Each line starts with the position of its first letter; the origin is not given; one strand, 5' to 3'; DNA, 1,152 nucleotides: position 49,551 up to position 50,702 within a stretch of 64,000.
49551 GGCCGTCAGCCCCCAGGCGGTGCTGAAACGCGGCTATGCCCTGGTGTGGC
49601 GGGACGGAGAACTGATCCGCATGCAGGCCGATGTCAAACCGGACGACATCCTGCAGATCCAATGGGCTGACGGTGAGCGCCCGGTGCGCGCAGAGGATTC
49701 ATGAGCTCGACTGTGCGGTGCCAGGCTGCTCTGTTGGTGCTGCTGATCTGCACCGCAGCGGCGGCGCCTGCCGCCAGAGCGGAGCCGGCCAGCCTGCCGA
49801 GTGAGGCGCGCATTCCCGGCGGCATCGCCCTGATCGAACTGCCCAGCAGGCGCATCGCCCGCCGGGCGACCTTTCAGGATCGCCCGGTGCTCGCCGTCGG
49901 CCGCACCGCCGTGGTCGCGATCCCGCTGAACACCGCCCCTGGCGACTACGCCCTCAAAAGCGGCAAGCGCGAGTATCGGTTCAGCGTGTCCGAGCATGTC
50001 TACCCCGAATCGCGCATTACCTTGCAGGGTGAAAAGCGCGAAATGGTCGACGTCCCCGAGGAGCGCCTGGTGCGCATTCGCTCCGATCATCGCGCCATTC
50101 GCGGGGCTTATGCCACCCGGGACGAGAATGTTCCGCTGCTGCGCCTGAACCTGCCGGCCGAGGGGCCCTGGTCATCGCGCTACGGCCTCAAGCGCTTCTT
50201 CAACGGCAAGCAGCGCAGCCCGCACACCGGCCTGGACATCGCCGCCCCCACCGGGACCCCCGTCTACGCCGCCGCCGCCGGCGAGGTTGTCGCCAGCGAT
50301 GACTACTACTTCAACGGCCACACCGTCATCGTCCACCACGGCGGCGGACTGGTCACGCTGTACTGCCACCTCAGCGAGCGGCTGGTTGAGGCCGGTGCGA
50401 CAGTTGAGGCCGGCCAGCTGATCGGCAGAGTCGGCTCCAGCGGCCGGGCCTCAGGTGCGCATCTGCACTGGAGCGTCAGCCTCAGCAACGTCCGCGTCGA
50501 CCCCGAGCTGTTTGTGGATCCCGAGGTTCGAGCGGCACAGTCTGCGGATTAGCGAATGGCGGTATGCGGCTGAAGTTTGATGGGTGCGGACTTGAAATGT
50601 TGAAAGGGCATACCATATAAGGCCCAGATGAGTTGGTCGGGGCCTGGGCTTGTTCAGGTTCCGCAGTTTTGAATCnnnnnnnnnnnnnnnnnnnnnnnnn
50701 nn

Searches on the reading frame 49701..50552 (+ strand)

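Call 64: search_protein_families(library=pfam, proteins=[window:49701-50552:+], max_evalue=0.001)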
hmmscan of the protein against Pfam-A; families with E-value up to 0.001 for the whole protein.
window:49701-50552:+ (283 aa): 2 families
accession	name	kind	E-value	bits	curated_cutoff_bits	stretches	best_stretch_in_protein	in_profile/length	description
PF01551.29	Peptidase_M23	-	4.5e-31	107.3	28.7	1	174-268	2-96/96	Peptidase family M23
PF18421.7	Peptidase_M23_N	-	3.3e-07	30.6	25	1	38-98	4-72/73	Peptidase family M23 N-terminal domain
